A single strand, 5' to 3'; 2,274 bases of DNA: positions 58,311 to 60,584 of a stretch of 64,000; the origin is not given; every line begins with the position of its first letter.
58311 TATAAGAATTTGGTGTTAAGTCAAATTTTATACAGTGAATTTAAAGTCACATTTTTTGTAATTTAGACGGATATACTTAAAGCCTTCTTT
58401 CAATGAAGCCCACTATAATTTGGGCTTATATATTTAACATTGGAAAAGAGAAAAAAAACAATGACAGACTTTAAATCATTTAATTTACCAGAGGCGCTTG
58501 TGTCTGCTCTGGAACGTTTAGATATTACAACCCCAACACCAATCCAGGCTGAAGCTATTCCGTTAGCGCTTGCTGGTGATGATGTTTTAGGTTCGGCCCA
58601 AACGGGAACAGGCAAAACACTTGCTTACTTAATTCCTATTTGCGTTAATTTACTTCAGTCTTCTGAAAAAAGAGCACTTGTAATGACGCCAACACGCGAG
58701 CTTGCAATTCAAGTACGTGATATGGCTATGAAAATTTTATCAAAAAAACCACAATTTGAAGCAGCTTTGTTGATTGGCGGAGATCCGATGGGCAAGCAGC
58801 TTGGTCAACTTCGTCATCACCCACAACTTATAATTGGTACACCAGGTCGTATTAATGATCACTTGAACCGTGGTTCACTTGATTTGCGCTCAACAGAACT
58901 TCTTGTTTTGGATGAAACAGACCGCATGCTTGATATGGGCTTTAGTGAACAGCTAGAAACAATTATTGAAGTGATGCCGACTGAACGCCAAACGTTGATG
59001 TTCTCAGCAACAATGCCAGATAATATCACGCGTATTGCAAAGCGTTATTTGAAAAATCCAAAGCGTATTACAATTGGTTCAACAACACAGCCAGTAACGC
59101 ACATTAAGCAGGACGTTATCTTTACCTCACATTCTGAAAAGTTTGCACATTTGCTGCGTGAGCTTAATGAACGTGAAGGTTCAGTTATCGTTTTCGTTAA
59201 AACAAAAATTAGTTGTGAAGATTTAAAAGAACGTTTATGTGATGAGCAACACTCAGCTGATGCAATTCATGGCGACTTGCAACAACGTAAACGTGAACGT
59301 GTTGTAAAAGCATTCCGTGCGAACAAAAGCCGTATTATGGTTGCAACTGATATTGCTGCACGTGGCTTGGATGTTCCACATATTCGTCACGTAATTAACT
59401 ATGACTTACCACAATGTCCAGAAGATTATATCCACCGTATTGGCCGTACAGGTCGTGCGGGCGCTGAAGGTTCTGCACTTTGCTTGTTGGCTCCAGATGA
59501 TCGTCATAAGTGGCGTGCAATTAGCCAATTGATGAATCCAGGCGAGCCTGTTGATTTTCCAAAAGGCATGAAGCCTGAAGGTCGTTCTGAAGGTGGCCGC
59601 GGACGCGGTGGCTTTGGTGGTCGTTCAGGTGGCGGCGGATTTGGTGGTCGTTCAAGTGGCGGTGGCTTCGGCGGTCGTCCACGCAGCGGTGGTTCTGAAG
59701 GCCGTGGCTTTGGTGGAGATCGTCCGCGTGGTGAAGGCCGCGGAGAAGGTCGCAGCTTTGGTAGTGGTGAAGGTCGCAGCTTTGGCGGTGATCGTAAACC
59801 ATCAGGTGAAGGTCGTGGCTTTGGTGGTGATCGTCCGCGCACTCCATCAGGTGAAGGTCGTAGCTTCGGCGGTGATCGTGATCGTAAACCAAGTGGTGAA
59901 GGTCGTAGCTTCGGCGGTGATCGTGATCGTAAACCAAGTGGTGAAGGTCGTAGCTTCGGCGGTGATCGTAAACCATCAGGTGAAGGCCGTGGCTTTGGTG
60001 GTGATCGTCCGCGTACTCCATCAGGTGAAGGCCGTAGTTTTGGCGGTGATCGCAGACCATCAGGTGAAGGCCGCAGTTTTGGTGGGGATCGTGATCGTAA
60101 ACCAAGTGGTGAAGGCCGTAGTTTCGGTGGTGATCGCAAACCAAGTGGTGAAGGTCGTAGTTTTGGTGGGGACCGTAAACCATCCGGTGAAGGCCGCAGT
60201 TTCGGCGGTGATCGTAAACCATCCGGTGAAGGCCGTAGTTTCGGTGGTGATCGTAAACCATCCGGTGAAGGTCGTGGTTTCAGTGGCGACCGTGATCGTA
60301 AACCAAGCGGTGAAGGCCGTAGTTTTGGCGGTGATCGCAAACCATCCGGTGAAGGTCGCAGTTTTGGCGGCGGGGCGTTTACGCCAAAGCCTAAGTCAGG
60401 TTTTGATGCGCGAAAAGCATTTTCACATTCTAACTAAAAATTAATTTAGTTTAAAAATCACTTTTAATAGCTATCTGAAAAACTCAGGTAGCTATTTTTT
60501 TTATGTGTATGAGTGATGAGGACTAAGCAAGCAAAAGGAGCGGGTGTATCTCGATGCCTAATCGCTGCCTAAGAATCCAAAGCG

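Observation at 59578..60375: DEAD-box helicase carries a ~270-aa, highly regular RGG/FGG tandem-repeat tail (about 16 units)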

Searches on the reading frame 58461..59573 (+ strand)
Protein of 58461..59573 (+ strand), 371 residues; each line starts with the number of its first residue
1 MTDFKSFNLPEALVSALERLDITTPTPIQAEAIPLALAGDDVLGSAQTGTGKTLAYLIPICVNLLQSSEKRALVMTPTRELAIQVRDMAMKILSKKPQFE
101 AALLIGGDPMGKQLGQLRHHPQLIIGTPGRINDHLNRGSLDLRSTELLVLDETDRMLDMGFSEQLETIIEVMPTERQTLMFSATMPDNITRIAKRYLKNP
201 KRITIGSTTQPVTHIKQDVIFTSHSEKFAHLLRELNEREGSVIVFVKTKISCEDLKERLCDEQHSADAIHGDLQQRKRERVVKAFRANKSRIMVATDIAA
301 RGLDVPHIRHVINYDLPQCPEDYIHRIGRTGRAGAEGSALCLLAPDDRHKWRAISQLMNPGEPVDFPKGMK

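Call 31: find_homologous_proteins(query=window:58461-59573:+)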
Query window:58461-59573:+ (371 aa): 8000 proteins with E <= 0.001 among 8000 candidates; the best 120 are listed.
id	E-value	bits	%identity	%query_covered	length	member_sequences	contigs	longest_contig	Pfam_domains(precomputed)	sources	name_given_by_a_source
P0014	1.5e-209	713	85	100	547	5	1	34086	PF00270.36,PF00271.38,PF04851.22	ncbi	-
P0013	1.3e-208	710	85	100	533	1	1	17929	PF00270.36,PF00271.38,PF04851.22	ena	-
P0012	1.7e-208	710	85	100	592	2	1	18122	PF00270.36,PF00271.38,PF04851.22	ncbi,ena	-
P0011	1.9e-208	710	85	100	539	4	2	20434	PF00270.36,PF00271.38,PF04851.22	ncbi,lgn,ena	-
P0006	1.1e-207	707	86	99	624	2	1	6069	PF00270.36,PF00271.38,PF04851.22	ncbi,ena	-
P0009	2.6e-207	706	85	100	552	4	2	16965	PF00270.36,PF00271.38,PF04851.22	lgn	-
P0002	2.6e-207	706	86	99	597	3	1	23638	PF00270.36,PF00271.38,PF04851.22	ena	-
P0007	5.3e-207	705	84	100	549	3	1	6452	PF00270.36,PF00271.38,PF04851.22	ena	-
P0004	1.3e-206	704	86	99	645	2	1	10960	PF00270.36,PF00271.38,PF04851.22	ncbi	-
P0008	1.7e-206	703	85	99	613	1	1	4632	PF00270.36,PF00271.38,PF04851.22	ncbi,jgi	jgi:ATP-dependent RNA helicase DeaD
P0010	6.3e-206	701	84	100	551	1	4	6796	PF00270.36,PF00271.38,PF04851.22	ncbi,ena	-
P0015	7.5e-189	645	77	99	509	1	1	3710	PF00270.36,PF00271.38,PF04851.22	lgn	-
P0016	1.0e-181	622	76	99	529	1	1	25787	PF00270.36,PF00271.38,PF04851.22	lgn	-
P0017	1.0e-181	622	76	99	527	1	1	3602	PF00270.36,PF00271.38,PF04851.22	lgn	-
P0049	3.8e-153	528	64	98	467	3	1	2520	PF00270.36,PF00271.38,PF04851.22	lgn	-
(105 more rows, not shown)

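Call 36: find_related_loci(query=window:58461-59573:+, collection=genome_contigs, flank=2500)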
Query window:58461-59573:+ (371 aa) in genome_contigs; peptide patterns used: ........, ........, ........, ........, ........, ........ (x = any residue, [..] = any of these).
599 stretches matched a pattern (row limit reached: there are more); 583 encode a relative of the query (tblastn E <= 1e-3); the best 80 are kept; 80 distinct loci.
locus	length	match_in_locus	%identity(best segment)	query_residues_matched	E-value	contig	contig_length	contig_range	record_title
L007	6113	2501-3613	85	1-371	0e+0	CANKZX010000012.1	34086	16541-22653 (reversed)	MAG: Alphaproteobacteria bacterium isolate ZE05-15may19-27 genome assembly, contig: ZE05-15May19-c195, whole genome shot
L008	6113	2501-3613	85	1-371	0e+0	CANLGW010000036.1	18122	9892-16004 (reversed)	MAG: Alphaproteobacteria bacterium isolate ZE-15may19-162 genome assembly, contig: ZE-15May19-c4246, whole genome shotgu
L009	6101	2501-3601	61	1-367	3e-155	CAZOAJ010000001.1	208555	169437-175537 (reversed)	MAG TPA_asm: uncultured bacterium isolate SRP296810_co1_368 genome assembly, contig: NODE_56_length_208555_cov_27.623266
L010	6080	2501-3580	62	1-360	3e-154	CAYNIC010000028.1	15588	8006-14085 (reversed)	MAG TPA_asm: uncultured Rhodospirillales bacterium isolate SRP189682_co2_447 genome assembly, contig: NODE_6189_length_1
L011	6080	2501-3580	63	1-360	4e-154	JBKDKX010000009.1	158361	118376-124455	MAG: Alphaproteobacteria bacterium isolate samp_2119_metabat2_316 samp_2119_505598, whole genome shotgun sequence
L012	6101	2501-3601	61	1-367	1e-153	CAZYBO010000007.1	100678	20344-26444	MAG TPA_asm: uncultured Rickettsiales bacterium isolate SRP302895_co1_247 genome assembly, contig: NODE_406_length_10067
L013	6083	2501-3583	59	1-361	6e-153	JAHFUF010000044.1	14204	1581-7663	MAG: Blastocatellia bacterium isolate nzgw73 NODE_5529_length_14205_cov_3.180133, whole genome shotgun sequence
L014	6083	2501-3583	59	1-361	2e-152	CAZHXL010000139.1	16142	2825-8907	MAG TPA_asm: uncultured Clostridia bacterium isolate SRP178908_co1_55 genome assembly, contig: NODE_2371_length_16142_co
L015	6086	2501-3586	60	1-362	2e-152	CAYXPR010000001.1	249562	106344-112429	MAG TPA_asm: uncultured Rickettsiales bacterium isolate SRP287051_co2_121 genome assembly, contig: NODE_55_length_249562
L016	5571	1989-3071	61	1-361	1e-152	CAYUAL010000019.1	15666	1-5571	MAG TPA_asm: uncultured Alphaproteobacteria bacterium isolate SRP342105_co2_142 genome assembly, contig: NODE_3922_lengt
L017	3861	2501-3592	61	1-364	2e-153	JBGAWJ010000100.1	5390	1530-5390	MAG: Alphaproteobacteria bacterium isolate MAG_MBR_AS.64 MBRAS-64_NODE_100_length_5390_cov_3.856390, whole genome shotgu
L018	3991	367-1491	60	2-371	2e-153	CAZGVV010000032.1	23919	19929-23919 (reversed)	MAG TPA_asm: uncultured Rickettsiales bacterium isolate SRP170004_co1_620 genome assembly, contig: NODE_3180_length_2391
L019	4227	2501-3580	62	1-360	4e-153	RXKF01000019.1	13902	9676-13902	MAG: Rickettsiales bacterium isolate AWTP1-34 sample_33_scaffold_2947, whole genome shotgun sequence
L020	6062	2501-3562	60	1-354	3e-151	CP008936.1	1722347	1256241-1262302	Candidatus Caedibacter acanthamoebae, complete genome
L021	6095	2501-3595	62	1-364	4e-151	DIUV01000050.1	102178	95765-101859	MAG TPA_asm: Alphaproteobacteria bacterium UBA6149 UBA6149_contig_5583, whole genome shotgun sequence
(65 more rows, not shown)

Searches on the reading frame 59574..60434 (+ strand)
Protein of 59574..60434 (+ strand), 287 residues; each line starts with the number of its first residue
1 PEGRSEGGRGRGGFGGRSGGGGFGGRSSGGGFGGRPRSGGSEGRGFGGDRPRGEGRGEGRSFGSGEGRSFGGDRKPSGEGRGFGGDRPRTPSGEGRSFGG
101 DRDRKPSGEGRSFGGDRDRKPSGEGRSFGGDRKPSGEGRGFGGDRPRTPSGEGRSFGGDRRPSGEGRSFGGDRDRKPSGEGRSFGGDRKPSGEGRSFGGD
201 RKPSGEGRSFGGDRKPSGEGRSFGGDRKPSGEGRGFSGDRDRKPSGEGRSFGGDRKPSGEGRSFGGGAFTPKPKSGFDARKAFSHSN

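Call 53: search_protein_representatives(protein=window:59574-60434:+)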
Query: 287 residues. Proteins with E-value up to 0.001 (for the whole library): 75; up to 1e-10: 10; up to 1e-30: 1. The best 75 are listed.
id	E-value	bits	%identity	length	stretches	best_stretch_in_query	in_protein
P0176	1.7e-46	175.5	36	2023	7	117-249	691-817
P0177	1.7e-27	113.0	64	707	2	87-265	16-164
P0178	1.2e-19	87.2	37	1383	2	103-260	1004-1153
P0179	3.6e-18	82.3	52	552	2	25-188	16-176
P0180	1.9e-15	73.4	41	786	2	73-267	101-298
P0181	2.9e-15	72.8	29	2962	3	64-243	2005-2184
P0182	5.7e-15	71.8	51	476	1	16-212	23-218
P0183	4.8e-14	68.8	50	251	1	120-240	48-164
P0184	1.0e-12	64.5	56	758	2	96-263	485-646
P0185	1.8e-11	60.3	55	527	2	100-265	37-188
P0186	1.2e-10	57.6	46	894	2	102-222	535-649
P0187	1.6e-10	57.2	43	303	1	66-256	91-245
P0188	1.7e-10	57.1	37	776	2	116-262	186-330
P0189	2.1e-10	56.8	51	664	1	131-240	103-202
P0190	4.8e-10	55.7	25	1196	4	94-257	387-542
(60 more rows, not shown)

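Call 54: search_protein_families(library=pfam, proteins=[P0176, P0177, P0178, P0179, P0180, P0182, P0183, P0184, P0185, P0186], max_evalue=0.001)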
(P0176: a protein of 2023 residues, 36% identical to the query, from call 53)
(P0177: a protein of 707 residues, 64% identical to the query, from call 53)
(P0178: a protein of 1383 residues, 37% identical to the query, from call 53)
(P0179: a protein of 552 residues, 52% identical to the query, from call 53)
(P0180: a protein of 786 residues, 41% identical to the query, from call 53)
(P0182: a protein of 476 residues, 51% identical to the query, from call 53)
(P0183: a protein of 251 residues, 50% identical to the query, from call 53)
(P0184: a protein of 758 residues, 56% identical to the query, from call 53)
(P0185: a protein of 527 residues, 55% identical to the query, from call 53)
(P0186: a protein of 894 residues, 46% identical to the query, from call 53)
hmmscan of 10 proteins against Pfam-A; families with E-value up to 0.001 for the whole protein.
P0176 (2023 aa): 7 families
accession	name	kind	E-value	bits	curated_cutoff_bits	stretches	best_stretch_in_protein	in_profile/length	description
PF07292.18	NID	-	3e-09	37.7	25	1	4-41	52-89/90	Nmi/IFP 35 domain (NID)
PF21718.4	KH_DTX3L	-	4.2e-08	33.5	27.4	0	1185-1254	3-68/128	DTX3L, KH-like domain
PF18164.7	GNAT_C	-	7.3e-07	29.6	22.8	0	840-936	34-128/142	GNAT-like C-terminal domain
PF23085.1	RRM_PARP14_3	-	1.7e-06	28.5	24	1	5-72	2-64/82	PARP14, third RRM domain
PF23222.1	RRM_PARP14_1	-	0.00017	21.9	27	1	22-74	15-69/80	PAR14-like, first RRM domain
PF12207.13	DUF3600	-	0.00022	21.6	26.5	0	1210-1259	56-105/160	Domain of unknown function (DUF3600)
PF16073.10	SAT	-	0.00097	19.2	22.8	0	925-952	21-48/239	Starter unit:ACP transacylase in aflatoxin biosynthesis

P0177 (707 aa): 3 families
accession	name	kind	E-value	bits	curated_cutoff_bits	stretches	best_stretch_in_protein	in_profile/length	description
PF01189.24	Methyltr_RsmB-F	-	3.2e-51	174.3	27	1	507-702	3-198/199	16S rRNA methyltransferase RsmB/F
PF01029.23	NusB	-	3.5e-28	99.1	23.1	1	264-385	2-133/133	NusB family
PF01728.25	FtsJ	-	0.00016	22.1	24.1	1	511-591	20-100/181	FtsJ-like methyltransferase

P0178 (1383 aa): 0 families

P0179 (552 aa): 3 families
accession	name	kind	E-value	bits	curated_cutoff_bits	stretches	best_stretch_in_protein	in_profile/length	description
PF00849.27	PseudoU_synth_2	-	5.5e-23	82.3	26.8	1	378-509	2-151/152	RNA pseudouridylate synthase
PF01479.30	S4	-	2.3e-11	43.7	22.8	1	319-364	2-48/48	S4 domain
PF22421.1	SYY_C-terminal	-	3e-05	24.3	27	1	313-380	14-82/83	Tyrosine--tRNA ligase SYY-like C-terminal domain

P0180 (786 aa): 8 families
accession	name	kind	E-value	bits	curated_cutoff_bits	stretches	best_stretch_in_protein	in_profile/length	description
PF12796.13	Ank_2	-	5.4e-15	56.2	27.3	1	594-678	5-86/90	Ankyrin repeats (3 copies)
PF00023.36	Ank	-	1.1e-14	54.1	21.1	2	651-682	1-32/33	Ankyrin repeat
PF13637.12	Ank_4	-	5.1e-11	43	22.7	1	631-672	9-50/50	Ankyrin repeats (many copies)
PF00018.34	SH3_1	-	1.5e-09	37.7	22.9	1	724-769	2-47/48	SH3 domain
PF14604.12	SH3_9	-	3.7e-09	36.8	30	1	724-772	1-47/49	Variant SH3 domain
PF07653.23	SH3_2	-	1.5e-08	34.6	21.8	1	727-772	7-51/55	Variant SH3 domain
PF13606.12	Ank_3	-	2.1e-08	34.1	22.3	1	651-678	1-28/30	Ankyrin repeat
PF13857.12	Ank_5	-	2.4e-07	31.4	27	2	611-657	8-54/56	Ankyrin repeats (many copies)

P0182 (476 aa): 4 families
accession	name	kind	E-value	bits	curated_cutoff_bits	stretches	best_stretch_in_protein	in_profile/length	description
PF00849.27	PseudoU_synth_2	-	4.9e-22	79.2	26.8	1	300-434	1-152/152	RNA pseudouridylate synthase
PF01479.30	S4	-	1.1e-13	51.1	22.8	1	241-287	1-48/48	S4 domain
PF13275.11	S4_2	-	1.9e-05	24.9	24.6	1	238-294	5-62/65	S4 domain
PF22421.1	SYY_C-terminal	-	7.4e-05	23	27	1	235-287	13-66/83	Tyrosine--tRNA ligase SYY-like C-terminal domain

P0183 (251 aa): 0 families

P0184 (758 aa): 3 families
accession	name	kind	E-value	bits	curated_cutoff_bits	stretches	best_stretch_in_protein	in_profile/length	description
PF00270.35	DEAD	-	3.3e-46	157.5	26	1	129-298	1-165/167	DEAD/DEAH box helicase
PF00271.37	Helicase_C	-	1.9e-29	102.6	23.5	1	334-442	2-110/110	Helicase conserved C-terminal domain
PF04851.21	ResIII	-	3.6e-11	43.7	22.5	1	126-293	2-162/164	Type III restriction enzyme, res subunit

P0185 (527 aa): 3 families
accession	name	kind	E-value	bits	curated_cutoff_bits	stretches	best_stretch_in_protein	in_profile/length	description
PF00849.27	PseudoU_synth_2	-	9.8e-24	84.7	26.8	1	355-485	2-151/152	RNA pseudouridylate synthase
PF01479.30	S4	-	4.3e-11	42.8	22.8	1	296-341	2-48/48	S4 domain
PF22421.1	SYY_C-terminal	-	0.00044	20.5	27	1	301-357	25-82/83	Tyrosine--tRNA ligase SYY-like C-terminal domain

P0186 (894 aa): 5 families
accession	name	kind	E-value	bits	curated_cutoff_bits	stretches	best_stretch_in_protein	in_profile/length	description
PF00069.31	Pkinase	-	1.9e-29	103.3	31.7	1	21-244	2-201/263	Protein kinase domain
PF07714.23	PK_Tyr_Ser-Thr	-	1.9e-17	63.9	23.1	1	79-286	43-248/258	Protein tyrosine and serine/threonine kinase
PF13620.12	CarboxypepD_reg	-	4.2e-12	46.7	32.3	1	357-436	2-76/82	Carboxypeptidase regulatory-like domain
PF13715.12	CarbopepD_reg_2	-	5.2e-09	36.5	32.2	1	357-434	1-69/88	CarboxypepD_reg-like domain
PF14531.12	Kinase-like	-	7.2e-06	25.9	25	1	148-221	154-221/289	Kinase-like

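Call 70: search_protein_families(library=pfam, alignment_id=A4, max_evalue=0.00001)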
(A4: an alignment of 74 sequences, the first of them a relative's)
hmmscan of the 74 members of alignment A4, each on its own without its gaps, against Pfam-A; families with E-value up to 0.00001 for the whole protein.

A. member 1, P0177 (707 aa): 2 families
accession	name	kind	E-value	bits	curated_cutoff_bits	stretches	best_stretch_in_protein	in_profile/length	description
PF01189.24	Methyltr_RsmB-F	-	3.2e-51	174.3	27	1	507-702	3-198/199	16S rRNA methyltransferase RsmB/F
PF01029.23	NusB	-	3.5e-28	99.1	23.1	1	264-385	2-133/133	NusB family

B. families by the number of members that match (of 74 scanned): 54 families (the first 25 are shown)
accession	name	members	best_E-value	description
PF01479.30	S4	6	3.3e-14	S4 domain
PF00270.35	DEAD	5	2.2e-50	DEAD/DEAH box helicase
PF00271.37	Helicase_C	5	1.4e-35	Helicase conserved C-terminal domain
PF00849.27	PseudoU_synth_2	5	2.5e-25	RNA pseudouridylate synthase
PF20844.2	PCF11_RFEG_rpt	4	1.8e-11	Pre-mRNA cleavage complex 2 protein Pcf11, RFEGP repeat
PF04851.21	ResIII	4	3.6e-11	Type III restriction enzyme, res subunit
PF01029.23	NusB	3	3.5e-28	NusB family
PF21300.2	LbR_Ice_bind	3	1.3e-16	Grass antifreeze beta roll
PF22458.1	RsmF-B_ferredox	2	1.4e-07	Methyltr_RsmF/B-like, ferredoxin-like domain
PF22591.2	eIF3a_PCI_TPR-like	1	1.8e-86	eIF3a, PCI domain, TPR-like region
PF01189.24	Methyltr_RsmB-F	1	3.2e-51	16S rRNA methyltransferase RsmB/F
PF07727.20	RVT_2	1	1.5e-45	Reverse transcriptase (RNA-dependent DNA polymerase)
PF00069.31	Pkinase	1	1.9e-29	Protein kinase domain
PF07497.18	Rho_RNA_bind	1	3.1e-29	Rho termination factor, RNA-binding domain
PF00014.29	Kunitz_BPTI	1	2.1e-27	Kunitz/Bovine pancreatic trypsin inhibitor domain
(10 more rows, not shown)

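Call 74: search_protein_families(library=pfam, proteins=[window:59574-60434:+], max_evalue=10)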
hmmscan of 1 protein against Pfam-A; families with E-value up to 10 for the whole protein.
window:59574-60434:+ (287 aa): 0 families
